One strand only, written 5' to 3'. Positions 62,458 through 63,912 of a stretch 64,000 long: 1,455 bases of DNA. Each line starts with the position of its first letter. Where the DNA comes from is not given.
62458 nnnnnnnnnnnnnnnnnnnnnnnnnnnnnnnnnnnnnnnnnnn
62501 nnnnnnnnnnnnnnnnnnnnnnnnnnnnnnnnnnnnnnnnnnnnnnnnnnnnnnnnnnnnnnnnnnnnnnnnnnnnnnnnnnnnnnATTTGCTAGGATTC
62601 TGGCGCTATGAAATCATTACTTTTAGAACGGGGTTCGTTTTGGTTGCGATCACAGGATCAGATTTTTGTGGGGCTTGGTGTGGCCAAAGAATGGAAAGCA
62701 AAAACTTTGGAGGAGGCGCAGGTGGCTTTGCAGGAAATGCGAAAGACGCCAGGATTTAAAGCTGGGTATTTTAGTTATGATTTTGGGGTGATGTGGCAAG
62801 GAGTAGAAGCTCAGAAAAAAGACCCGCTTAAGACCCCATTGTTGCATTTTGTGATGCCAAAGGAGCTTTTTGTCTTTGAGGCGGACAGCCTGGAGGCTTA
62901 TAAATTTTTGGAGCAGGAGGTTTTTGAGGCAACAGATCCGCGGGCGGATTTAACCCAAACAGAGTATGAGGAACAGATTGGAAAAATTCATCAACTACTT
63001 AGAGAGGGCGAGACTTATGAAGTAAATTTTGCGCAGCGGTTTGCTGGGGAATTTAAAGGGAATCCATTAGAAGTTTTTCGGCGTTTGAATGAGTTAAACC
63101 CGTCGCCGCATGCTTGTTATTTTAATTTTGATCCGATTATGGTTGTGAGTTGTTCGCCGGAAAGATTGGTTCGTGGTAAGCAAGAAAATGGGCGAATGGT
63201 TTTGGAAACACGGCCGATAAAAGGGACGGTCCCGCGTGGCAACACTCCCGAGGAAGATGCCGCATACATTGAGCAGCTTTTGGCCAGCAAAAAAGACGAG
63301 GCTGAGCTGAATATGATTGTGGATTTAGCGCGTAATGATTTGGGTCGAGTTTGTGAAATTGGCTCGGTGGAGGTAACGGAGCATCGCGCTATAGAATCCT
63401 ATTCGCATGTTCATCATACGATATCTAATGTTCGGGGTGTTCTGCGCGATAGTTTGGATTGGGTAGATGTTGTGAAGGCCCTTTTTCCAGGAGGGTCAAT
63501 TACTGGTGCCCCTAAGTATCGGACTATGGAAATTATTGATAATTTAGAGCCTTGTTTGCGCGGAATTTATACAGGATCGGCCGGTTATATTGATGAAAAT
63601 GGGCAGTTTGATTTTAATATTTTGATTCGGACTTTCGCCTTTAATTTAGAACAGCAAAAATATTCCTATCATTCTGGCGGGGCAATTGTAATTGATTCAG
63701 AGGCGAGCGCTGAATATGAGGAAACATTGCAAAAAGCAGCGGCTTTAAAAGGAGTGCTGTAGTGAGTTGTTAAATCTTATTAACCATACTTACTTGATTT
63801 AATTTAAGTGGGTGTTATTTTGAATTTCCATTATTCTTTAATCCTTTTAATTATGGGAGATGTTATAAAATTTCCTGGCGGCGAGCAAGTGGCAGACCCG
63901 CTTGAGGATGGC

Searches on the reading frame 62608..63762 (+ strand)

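Call 103: search_protein_families(library=pfam, proteins=[window:62608-63762:+], max_evalue=0.00001)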
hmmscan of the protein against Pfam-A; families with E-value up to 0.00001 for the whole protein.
window:62608-63762:+ (384 aa): 2 families
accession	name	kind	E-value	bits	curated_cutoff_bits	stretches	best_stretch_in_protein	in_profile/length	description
PF00425.24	Chorismate_bind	-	5.5e-84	282.2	27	1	117-376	2-257/257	chorismate binding enzyme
PF04715.19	Anth_synt_I_N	-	7.4e-06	26.7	23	0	42-91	84-132/140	Anthranilate synthase component I, N terminal region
